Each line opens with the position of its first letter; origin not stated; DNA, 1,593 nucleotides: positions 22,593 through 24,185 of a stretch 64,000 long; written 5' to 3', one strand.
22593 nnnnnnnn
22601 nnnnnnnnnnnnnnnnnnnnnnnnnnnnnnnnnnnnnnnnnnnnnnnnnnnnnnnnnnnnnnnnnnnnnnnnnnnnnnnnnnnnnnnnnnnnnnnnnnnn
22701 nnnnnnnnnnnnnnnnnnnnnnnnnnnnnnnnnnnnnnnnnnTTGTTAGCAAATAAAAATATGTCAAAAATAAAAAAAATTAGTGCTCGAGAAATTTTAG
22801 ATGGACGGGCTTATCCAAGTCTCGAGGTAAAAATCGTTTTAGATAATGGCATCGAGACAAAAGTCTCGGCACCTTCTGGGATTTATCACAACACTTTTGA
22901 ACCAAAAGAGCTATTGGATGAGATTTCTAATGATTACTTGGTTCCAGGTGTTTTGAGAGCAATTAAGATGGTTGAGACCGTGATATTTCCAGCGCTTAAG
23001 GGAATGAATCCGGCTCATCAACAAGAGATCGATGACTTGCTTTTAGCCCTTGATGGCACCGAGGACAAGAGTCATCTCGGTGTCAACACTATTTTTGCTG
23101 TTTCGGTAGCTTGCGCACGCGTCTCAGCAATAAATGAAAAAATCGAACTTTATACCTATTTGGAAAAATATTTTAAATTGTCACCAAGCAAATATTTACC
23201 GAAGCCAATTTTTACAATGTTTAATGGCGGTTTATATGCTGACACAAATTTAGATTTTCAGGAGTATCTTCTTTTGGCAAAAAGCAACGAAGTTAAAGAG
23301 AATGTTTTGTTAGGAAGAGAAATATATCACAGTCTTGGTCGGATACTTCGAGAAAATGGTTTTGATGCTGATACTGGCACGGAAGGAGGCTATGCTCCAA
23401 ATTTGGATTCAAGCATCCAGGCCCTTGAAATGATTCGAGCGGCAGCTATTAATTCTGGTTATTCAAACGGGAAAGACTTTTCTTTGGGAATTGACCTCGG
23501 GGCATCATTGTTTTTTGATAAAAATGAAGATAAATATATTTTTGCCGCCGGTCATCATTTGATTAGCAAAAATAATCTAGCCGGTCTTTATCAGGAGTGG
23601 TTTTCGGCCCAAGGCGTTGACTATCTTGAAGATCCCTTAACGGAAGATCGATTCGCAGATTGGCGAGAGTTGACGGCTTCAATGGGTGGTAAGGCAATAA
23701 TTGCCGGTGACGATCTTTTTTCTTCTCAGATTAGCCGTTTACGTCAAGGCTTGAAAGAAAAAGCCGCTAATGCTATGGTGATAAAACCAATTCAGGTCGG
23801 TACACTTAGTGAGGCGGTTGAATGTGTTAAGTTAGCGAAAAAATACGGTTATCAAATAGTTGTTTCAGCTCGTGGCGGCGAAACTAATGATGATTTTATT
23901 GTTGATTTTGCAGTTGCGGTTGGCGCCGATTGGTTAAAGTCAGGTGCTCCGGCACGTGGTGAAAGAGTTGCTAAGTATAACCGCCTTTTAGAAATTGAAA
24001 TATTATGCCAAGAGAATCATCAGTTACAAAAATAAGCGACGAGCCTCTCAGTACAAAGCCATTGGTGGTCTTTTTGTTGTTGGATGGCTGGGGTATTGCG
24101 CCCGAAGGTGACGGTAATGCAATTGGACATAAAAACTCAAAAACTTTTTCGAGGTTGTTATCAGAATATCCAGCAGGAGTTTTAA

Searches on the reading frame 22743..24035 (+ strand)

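Call 36: search_protein_families(library=pfam, proteins=[window:22743-24035:+], max_evalue=0.00001)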
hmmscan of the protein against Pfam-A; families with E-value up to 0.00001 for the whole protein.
window:22743-24035:+ (430 aa): 3 families
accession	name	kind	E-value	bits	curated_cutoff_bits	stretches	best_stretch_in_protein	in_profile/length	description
PF00113.28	Enolase_C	-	2.6e-68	230.9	21.5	1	151-419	3-278/296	Enolase, C-terminal TIM barrel domain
PF03952.21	Enolase_N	-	4.8e-36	124.3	35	1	10-140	1-131/131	Enolase, N-terminal domain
PF13378.12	MR_MLE_C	-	3.9e-07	30.5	29.4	1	288-376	68-154/219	Enolase C-terminal domain-like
